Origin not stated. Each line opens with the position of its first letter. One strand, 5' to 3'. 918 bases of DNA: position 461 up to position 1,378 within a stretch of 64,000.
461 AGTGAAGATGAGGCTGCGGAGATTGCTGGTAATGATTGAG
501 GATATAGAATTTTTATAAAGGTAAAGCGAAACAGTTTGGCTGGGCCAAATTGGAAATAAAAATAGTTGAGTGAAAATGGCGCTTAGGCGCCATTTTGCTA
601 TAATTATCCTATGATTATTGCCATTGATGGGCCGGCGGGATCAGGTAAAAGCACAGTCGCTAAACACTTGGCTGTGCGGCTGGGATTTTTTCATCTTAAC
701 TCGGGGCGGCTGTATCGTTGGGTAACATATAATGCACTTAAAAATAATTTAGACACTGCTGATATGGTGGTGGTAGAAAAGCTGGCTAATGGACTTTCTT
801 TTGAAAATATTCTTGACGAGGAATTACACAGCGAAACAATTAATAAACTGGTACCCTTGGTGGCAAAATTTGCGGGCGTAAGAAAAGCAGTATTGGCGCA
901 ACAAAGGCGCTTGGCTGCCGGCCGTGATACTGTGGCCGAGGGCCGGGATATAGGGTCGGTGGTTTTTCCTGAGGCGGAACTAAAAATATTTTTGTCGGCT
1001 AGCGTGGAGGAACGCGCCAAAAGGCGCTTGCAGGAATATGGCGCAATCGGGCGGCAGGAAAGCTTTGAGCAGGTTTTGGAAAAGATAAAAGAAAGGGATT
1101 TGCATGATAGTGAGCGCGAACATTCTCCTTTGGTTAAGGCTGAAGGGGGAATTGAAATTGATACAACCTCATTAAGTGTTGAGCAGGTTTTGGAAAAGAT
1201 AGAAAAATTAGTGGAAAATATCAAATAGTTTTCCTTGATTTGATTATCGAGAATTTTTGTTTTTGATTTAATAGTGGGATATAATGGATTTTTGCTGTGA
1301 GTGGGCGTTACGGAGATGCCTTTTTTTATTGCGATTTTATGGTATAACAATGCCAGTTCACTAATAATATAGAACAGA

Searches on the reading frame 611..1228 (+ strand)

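Call 52: search_protein_families(library=pfam, proteins=[window:611-1228:+], max_evalue=0.001)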
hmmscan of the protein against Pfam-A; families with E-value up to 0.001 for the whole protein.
window:611-1228:+ (205 aa): 6 families
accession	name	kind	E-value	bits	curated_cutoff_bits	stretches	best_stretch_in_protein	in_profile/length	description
PF02224.24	Cytidylate_kin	-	4.2e-64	216.6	26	1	3-202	1-210/211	Cytidylate kinase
PF13189.12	Cytidylate_kin2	-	2.6e-09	37.9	28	1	2-165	1-149/176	Cytidylate kinase-like family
PF13238.12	AAA_18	-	2.6e-07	31.6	29.4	1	3-141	1-110/128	AAA domain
PF13207.12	AAA_17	-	5.3e-07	30.4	27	1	7-142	2-122/136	AAA domain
PF01712.25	dNK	-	7.3e-05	23.1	27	0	3-41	1-38/203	Deoxynucleoside kinase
PF13671.12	AAA_33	-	0.00021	22.1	27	1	4-41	3-40/143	AAA domain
